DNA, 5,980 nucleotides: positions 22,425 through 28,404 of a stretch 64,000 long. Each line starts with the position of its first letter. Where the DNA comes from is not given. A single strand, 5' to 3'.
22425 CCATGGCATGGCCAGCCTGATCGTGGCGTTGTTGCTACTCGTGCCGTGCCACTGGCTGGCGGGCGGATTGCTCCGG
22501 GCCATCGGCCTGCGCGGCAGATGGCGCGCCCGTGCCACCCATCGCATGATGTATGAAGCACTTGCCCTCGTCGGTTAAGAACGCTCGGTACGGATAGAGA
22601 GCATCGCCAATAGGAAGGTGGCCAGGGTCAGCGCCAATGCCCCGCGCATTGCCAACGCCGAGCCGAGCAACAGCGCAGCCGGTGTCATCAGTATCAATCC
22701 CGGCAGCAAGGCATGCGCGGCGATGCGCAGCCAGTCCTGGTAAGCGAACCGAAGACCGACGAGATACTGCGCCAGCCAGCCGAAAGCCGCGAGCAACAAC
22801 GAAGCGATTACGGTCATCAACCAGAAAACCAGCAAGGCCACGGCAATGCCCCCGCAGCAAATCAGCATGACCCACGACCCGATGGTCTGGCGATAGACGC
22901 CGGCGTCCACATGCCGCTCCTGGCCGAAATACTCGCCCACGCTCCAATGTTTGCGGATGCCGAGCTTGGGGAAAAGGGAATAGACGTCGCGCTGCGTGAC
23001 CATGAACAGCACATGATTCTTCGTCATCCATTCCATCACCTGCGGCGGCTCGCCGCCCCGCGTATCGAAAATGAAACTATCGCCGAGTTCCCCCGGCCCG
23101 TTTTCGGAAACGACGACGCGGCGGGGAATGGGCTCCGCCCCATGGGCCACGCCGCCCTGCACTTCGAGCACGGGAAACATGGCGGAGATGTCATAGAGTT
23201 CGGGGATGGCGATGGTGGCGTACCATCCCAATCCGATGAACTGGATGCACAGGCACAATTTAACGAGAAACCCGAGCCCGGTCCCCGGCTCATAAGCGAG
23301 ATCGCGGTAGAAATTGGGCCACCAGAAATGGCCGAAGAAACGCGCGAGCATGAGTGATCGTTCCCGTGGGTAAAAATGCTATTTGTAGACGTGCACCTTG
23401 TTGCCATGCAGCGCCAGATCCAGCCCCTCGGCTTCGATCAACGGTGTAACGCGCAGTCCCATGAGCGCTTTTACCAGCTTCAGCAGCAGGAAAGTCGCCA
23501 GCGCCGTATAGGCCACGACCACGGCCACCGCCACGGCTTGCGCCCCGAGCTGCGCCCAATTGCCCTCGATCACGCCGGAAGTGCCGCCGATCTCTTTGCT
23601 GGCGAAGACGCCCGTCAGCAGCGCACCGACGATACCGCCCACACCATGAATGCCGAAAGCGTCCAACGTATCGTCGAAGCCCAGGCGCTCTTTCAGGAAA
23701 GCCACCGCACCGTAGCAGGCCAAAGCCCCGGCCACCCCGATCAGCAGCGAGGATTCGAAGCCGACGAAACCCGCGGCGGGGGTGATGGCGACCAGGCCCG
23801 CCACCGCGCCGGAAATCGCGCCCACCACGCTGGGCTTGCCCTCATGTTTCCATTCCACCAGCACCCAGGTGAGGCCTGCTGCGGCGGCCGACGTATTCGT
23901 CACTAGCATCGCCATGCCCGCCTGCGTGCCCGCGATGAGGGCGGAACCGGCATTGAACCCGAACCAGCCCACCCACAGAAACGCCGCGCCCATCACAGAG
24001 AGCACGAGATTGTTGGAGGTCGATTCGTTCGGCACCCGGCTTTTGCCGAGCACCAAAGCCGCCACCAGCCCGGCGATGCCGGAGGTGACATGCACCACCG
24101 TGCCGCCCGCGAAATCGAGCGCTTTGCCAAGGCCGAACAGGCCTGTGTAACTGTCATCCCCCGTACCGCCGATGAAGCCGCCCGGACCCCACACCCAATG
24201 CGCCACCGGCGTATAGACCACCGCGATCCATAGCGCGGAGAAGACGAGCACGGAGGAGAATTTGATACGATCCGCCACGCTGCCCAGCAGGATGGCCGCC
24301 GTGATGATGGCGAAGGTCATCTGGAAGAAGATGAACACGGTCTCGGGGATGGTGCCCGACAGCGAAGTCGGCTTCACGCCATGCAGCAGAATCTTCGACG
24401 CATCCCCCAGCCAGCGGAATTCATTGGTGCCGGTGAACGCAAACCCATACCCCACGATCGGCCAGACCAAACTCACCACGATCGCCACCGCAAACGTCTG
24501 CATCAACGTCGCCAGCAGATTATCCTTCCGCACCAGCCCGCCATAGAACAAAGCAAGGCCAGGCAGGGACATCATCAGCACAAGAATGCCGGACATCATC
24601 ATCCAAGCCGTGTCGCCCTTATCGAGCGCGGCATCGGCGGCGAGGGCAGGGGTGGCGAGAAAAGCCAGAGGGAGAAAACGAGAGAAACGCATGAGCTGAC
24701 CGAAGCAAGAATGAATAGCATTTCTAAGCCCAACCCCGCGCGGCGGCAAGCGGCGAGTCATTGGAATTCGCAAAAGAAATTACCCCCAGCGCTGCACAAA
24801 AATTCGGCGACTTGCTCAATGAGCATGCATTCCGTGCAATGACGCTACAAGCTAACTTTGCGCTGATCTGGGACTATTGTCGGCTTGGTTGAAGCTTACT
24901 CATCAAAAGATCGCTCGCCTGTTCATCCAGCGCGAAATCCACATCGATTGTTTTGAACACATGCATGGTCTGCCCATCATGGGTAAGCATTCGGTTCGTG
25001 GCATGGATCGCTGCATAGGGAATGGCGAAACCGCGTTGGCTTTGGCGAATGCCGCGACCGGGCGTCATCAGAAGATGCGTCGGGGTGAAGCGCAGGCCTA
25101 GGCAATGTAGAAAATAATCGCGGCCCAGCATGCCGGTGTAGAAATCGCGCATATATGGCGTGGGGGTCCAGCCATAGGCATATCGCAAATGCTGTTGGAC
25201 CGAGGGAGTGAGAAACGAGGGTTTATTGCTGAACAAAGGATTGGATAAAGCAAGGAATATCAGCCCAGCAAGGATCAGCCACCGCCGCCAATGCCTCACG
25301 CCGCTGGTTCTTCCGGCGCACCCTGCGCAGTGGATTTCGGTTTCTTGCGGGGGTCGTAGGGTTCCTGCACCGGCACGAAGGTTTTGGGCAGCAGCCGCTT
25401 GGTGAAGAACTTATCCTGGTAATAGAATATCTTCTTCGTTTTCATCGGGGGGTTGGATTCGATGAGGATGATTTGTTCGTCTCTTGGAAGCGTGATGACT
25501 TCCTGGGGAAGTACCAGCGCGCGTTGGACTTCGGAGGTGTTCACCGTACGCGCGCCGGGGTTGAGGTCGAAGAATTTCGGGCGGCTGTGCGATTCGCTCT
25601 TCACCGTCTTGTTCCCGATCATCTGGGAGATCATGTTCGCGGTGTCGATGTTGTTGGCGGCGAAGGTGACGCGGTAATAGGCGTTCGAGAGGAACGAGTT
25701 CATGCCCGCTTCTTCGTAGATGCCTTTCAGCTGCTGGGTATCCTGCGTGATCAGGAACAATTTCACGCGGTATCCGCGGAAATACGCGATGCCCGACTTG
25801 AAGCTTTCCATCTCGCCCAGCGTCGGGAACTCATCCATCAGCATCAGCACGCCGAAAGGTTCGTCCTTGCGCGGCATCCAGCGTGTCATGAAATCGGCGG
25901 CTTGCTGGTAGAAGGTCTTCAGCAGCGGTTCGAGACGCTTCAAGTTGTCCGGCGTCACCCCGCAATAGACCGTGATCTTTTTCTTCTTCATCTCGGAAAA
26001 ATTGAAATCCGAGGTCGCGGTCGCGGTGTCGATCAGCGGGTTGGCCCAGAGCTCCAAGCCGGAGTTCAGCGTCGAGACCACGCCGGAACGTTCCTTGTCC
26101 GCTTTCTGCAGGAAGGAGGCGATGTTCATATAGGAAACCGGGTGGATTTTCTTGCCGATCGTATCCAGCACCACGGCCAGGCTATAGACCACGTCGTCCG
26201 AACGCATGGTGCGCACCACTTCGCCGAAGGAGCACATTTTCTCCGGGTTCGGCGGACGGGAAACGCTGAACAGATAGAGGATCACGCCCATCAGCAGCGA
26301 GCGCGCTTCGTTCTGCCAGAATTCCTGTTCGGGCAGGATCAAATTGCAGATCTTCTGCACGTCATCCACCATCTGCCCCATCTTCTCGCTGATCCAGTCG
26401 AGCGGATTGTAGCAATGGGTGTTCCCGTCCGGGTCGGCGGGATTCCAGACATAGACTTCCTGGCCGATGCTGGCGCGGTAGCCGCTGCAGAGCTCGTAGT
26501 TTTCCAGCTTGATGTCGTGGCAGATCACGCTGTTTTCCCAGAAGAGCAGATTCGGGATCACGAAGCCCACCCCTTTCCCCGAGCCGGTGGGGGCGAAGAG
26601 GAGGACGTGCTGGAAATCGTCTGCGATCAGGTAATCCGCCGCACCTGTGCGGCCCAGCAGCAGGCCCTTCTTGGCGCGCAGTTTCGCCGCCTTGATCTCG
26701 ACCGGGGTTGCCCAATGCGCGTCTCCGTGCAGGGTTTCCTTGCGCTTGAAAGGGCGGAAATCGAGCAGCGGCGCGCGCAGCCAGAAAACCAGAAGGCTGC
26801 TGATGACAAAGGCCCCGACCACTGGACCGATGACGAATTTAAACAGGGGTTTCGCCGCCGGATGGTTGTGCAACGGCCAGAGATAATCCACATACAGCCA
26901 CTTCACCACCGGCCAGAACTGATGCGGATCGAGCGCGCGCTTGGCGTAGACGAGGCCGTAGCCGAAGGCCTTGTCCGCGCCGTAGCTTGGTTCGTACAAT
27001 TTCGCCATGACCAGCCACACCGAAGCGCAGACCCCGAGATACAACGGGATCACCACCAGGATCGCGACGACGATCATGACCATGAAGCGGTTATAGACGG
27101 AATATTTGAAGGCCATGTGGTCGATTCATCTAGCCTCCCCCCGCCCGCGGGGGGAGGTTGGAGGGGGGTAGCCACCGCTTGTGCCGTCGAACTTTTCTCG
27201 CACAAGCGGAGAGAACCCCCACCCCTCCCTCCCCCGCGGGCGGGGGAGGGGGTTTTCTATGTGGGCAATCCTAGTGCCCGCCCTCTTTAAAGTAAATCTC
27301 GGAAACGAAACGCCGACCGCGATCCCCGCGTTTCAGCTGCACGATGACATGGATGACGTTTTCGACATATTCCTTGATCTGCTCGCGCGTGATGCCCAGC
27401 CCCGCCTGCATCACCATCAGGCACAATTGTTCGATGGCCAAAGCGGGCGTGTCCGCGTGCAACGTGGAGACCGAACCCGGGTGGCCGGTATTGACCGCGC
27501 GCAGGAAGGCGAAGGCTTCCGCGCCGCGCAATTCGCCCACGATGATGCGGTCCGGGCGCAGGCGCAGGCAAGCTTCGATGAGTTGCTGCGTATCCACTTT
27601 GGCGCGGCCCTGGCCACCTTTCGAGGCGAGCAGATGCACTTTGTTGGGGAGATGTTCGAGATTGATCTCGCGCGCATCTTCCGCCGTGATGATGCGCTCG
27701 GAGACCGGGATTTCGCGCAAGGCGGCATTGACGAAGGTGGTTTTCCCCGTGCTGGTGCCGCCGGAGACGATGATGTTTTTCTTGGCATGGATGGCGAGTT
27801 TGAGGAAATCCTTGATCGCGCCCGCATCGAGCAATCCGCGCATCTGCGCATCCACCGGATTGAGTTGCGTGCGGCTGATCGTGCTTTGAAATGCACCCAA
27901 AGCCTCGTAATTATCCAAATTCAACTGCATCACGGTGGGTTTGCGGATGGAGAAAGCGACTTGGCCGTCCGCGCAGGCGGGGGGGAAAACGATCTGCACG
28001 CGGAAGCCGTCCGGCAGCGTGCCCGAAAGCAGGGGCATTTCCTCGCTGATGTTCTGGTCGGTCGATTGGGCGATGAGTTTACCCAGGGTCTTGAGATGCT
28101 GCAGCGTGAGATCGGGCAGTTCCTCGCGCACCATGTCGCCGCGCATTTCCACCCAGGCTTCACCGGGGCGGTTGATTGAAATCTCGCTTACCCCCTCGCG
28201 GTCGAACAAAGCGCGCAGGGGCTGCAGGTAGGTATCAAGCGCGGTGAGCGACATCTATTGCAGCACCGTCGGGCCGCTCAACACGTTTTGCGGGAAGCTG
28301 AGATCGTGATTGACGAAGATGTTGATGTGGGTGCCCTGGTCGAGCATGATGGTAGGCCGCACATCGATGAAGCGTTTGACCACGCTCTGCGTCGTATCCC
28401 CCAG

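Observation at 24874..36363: Chromosomal, relaxase-less, reduced P-type T4SS (VirB2/4/6/8/9/10/11 + VirD4) in a housekeeping context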

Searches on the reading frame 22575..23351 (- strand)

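Call 24: search_protein_families(library=pfam, proteins=[window:22575-23351:-], max_evalue=0.0001)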
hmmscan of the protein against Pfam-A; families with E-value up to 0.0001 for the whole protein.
window:22575-23351:- (258 aa): 0 families

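Call 61: search_protein_families(library=pfam, proteins=[window:22575-23351:-], max_evalue=1)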
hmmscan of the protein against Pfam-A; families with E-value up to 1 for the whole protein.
window:22575-23351:- (258 aa): 1 family
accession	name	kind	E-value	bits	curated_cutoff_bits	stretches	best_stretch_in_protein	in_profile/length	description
PF06691.16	DUF1189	-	0.14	12.1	28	1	169-247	162-238/244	Protein of unknown function (DUF1189)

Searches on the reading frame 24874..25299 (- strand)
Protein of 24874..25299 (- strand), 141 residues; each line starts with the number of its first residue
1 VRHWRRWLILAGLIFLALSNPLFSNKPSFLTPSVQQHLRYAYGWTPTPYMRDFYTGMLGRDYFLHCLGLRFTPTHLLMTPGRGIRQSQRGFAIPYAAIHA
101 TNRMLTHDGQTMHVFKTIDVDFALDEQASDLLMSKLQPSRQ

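Call 3: search_protein_families(library=pfam, proteins=[window:24874-25299:-], max_evalue=0.01)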
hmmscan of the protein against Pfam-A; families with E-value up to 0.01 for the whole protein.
window:24874-25299:- (141 aa): 0 families

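Call 6: search_protein_families(library=ncbifam, proteins=[window:24874-25299:-], max_evalue=0.01)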
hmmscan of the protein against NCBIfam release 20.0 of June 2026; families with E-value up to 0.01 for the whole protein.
window:24874-25299:- (141 aa): 0 families

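Call 61: search_protein_families(library=pfam, proteins=[window:24874-25299:-], max_evalue=1)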
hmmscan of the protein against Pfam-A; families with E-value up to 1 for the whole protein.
window:24874-25299:- (141 aa): 0 families

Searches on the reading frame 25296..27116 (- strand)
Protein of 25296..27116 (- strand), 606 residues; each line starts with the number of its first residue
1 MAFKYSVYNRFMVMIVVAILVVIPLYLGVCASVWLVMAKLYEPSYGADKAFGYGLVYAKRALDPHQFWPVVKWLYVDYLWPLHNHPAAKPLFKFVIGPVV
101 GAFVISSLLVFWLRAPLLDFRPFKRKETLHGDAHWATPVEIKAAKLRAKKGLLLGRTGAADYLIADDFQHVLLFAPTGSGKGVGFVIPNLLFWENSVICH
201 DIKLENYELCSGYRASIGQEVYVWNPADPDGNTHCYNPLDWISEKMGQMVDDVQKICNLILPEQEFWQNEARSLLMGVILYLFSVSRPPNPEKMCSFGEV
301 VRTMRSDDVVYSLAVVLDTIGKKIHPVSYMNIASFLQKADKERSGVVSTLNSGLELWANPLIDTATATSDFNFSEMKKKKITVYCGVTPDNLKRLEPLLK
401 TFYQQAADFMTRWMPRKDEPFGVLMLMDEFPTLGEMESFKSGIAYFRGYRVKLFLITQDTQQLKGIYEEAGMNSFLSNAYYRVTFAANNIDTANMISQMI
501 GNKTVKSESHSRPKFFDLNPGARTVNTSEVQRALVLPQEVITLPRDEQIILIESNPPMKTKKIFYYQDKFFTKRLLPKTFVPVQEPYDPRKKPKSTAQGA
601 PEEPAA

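Call 3: search_protein_families(library=pfam, proteins=[window:25296-27116:-], max_evalue=0.01)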
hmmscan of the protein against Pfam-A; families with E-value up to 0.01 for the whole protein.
window:25296-27116:- (606 aa): 3 families
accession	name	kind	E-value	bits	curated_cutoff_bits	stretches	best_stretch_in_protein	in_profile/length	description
PF02534.20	T4SS-DNA_transf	-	2.6e-142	475.4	20.1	1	135-582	2-462/468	Type IV secretory system Conjugative DNA transfer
PF12696.13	TraG-D_C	-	1.2e-25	90.3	22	1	423-545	2-126/126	TraM recognition site of TraD and TraG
PF10412.15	TrwB_AAD_bind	-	4.1e-19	69.2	20.5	1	338-558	163-381/387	Type IV secretion-system coupling protein DNA-binding domain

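Call 6: search_protein_families(library=ncbifam, proteins=[window:25296-27116:-], max_evalue=0.01)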
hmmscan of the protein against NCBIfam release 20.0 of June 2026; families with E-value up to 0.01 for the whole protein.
window:25296-27116:- (606 aa): 10 families
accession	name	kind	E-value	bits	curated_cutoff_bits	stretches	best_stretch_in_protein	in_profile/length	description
NF010472.0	PRK13897.1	equivalog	7.1e-286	950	728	1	11-597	13-582/657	type IV secretion system component VirD4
NF010450.0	PRK13876.1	subfamily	2.1e-87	293.9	674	1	125-583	102-561/667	IncP-type conjugal transfer protein TraG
NF010424.0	PRK13850.1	equivalog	2.8e-85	286.9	681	2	351-578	319-542/670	type IV secretion system ATPase VirD4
NF010453.0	PRK13880.1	subfamily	1.4e-64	218.4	586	1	105-574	92-604/630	conjugal transfer coupling protein TraG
NF045973.1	conju_CD1115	equivalog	6.1e-58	196.7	250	1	166-566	22-436/442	VirD4-like conjugal transfer protein, CD1115 family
NF010394.0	PRK13822.1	subfamily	4.3e-39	134.8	443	1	168-569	224-625/643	conjugal transfer coupling protein TraG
TIGR02767.1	TraG-Ti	equivalog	2e-29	102.9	686.2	1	155-568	195-611/623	Ti-type conjugative transfer system protein TraG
TIGR02759.1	TraD_Ftype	equivalog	8.2e-10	38.1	521.35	1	382-573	370-559/566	type IV conjugative transfer system coupling protein TraD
NF041447.1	TrbC_conju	equivalog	0.00014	20.5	800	0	421-586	429-594/685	F-type conjugative transfer protein TrbC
NF041326.1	Bacteroid_MobC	subfamily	0.00029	19.3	900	1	264-511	310-544/655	conjugal transfer protein MobC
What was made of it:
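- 25296..27116 (-): virD4 coupling protein (606 aa), with two N-terminal TM segments and a Walker A motif. NF010472/PRK13897 equivalog, 950 bits against a cutoff of 728 (call 6).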

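Call 31: search_dna_similar(query=window:25296-27116:-, collection=plasmids, mode=protein, max_rows=15)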
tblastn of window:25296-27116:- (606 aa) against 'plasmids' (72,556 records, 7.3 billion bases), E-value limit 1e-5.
The search stops at 5000 records and this limit was reached: more records match than are counted here, and every count below describes the 5000 best-scoring records only.
Records with a match: at least 5000; places in all: 5374; records where one place covers at least 80% of the query: 751.
Best place of each record, by identity: <60% 5000.
By first word of the organism name: Escherichia 1402; Klebsiella 563; Campylobacter 283; Salmonella 224; Pseudomonas 201; Agrobacterium 178; Enterobacter 168; Rhizobium 156; Xanthomonas 145; uncultured 123; and 206 more.
By predicted mobility (MOB-suite, as given by PLSDB): conjugative 4074; non-mobilizable 577; mobilizable 349.
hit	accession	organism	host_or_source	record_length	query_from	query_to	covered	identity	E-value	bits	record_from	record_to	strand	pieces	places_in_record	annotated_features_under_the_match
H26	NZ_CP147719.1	Bradyrhizobium sp. 2S1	-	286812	73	585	85%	37.3%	7e-87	303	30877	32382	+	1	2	type IV secretory system conjugative DNA transfer family protein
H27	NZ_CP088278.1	Bradyrhizobium barranii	Glycine max cv. AC Glengarry,cell ...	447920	73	585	85%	37.1%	2e-86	301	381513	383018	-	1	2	type IV secretory system conjugative DNA transfer family protein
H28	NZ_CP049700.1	Bradyrhizobium barranii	Glycine max cv. AC Glengarry,cell ...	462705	73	585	85%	37.1%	2e-86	301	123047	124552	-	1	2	type IV secretory system conjugative DNA transfer family protein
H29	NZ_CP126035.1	Bradyrhizobium elkanii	Glycine max,soybean,root nodule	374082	73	585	85%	37.1%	2e-86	301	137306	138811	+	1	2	type IV secretory system conjugative DNA transfer family protein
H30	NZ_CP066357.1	Bradyrhizobium elkanii USDA 76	Glycine max,DNA isolated from pure ...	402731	73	585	85%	37.1%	2e-86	301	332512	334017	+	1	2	type IV secretory system conjugative DNA transfer family protein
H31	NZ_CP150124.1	Bradyrhizobium ottawaense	-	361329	73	585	85%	37.0%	2e-85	298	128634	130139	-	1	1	type IV secretory system conjugative DNA transfer family protein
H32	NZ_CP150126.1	Bradyrhizobium ottawaense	Glycine max cv. AC Orford,cell ...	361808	73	585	85%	37.0%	2e-85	298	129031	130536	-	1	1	type IV secretory system conjugative DNA transfer family protein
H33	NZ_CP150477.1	Bradyrhizobium ottawaense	Glycine max cv. AC Orford,cell culture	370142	73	585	85%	37.0%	2e-85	298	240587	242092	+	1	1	type IV secretory system conjugative DNA transfer family protein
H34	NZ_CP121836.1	Aeromonas veronii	Homo sapiens,plasma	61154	99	595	82%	38.1%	2e-91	316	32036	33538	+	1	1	type IV secretory system conjugative DNA transfer family protein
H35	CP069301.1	Bradyrhizobium sp. PSBB068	monoisolate,Minnesota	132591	73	595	86%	36.1%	4e-85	298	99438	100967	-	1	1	type IV secretory system conjugative DNA transfer family protein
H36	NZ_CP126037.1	Bradyrhizobium elkanii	Glycine max,soybean,root nodule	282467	73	577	83%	37.1%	9e-87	302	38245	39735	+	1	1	type IV secretory system conjugative DNA transfer family protein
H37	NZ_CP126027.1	Bradyrhizobium elkanii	Glycine max,soybean,root nodule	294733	73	577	83%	37.1%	9e-87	302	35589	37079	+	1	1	type IV secretory system conjugative DNA transfer family protein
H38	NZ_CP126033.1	Bradyrhizobium elkanii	Glycine max,soybean,root nodule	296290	73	577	83%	37.1%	9e-87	302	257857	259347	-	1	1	type IV secretory system conjugative DNA transfer family protein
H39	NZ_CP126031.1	Bradyrhizobium elkanii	Glycine max,soybean,root nodule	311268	73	577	83%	37.1%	9e-87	302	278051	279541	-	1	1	type IV secretory system conjugative DNA transfer family protein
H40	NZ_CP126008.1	Bradyrhizobium elkanii USDA 94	Glycine max,soybean,root nodule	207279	73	577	83%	37.1%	2e-86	301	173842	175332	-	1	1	type IV secretory system conjugative DNA transfer family protein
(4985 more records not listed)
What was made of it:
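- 25296..27116 (-): The best plasmid-borne VirD4 is only 38% identical (call 31).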

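Call 56: search_solved_structures(query=window:25296-27116:-, max_evalue=0.00001)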
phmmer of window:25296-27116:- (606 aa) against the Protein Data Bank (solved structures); distinct sequences matched with E-value up to 0.00001: 1.
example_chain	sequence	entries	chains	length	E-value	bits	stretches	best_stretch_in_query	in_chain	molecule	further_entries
8dol_A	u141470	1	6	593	1.1e-30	109.6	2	343-587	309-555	Cag pathogenicity island protein (Cag5)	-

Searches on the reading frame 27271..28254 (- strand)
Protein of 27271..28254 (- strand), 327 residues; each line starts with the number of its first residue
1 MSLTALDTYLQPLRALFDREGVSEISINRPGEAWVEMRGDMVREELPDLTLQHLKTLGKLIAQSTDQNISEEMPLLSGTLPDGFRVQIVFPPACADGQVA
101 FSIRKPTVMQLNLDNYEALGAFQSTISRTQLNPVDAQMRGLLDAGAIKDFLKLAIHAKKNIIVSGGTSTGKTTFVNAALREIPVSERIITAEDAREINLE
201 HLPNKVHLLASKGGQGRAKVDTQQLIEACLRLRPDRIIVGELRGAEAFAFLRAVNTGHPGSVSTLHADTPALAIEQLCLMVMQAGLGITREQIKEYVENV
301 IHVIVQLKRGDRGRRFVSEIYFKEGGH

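Call 3: search_protein_families(library=pfam, proteins=[window:27271-28254:-], max_evalue=0.01)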
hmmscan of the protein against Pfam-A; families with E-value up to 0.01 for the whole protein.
window:27271-28254:- (327 aa): 3 families
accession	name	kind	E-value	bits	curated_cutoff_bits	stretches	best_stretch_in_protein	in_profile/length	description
PF00437.27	T2SSE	-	9.8e-33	113.7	24.9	1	146-304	130-278/370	Type II/IV secretion system protein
PF13191.12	AAA_16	-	0.0042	18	32.6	1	154-252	20-118/167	AAA ATPase domain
PF12775.13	AAA_7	-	0.0071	16.3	25.8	0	147-185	22-60/181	P-loop containing dynein motor region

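Call 6: search_protein_families(library=ncbifam, proteins=[window:27271-28254:-], max_evalue=0.01)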
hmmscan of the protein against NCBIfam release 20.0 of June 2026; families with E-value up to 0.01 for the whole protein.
window:27271-28254:- (327 aa): 19 families
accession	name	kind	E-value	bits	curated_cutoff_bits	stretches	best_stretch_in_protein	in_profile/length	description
NF010475.0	PRK13900.1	equivalog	2.7e-163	542.8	389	1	2-324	4-326/333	type IV secretion system ATPase VirB11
TIGR02788.1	VirB11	equivalog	2.9e-120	401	249.95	1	17-322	2-308/308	P-type DNA transfer ATPase VirB11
NF010425.0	PRK13851.1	equivalog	7.3e-56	189.5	461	1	6-308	7-313/344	type IV secretion system protein VirB11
TIGR02782.1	TrbB_P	equivalog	3.1e-55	187.6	304.55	1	13-319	14-289/303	P-type conjugative transfer ATPase TrbB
TIGR03819.1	heli_sec_ATPase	hypoth_equivalog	6.1e-53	180.2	373.15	2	145-320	165-338/340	TadA family conjugal transfer-associated ATPase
NF010469.0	PRK13894.1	subfamily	1.3e-41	143.1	508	1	15-320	30-304/320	conjugal transfer ATPase TrbB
NF010407.0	PRK13833.1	subfamily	4.4e-40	138.1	499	1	16-320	25-297/323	conjugal transfer protein TrbB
NF058587.1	archaellum_moto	equivalog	1.5e-31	109.8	550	1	52-269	190-385/527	archaellum flagellar ATPase motor FlaI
NF053672.1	bindosome_BasE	exception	3.6e-14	52.4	1000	1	150-277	262-388/512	bindosome assembly system ATPase subunit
NF041000.1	ATPase_ComGA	equivalog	6.4e-14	51.6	300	1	148-301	118-260/267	competence type IV pilus ATPase ComGA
TIGR01420.1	pilT_fam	subfamily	1.8e-13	50.5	319.1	1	134-320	98-282/343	PilT/PilU family type 4a pilus ATPase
TIGR02538.1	type_IV_pilB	equivalog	2.1e-10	39.8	675.65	1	154-280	311-432/564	type IV-A pilus assembly ATPase PilB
TIGR02525.1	plasmid_TraJ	equivalog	3.3e-10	39.5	368.3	1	134-317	125-308/372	plasmid transfer ATPase TraJ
TIGR02533.1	type_II_gspE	equivalog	5.2e-10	38.6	630.25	1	146-280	231-359/486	type II secretion system ATPase GspE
NF007755.0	PRK10436.1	equivalog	6.8e-10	38.2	617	1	146-277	207-332/465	type II secretion system protein GspE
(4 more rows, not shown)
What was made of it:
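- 27271..28254 (-): virB11 ATPase (327 aa). NF010475/PRK13900 equivalog, 543 bits against a cutoff of 389 (call 6).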
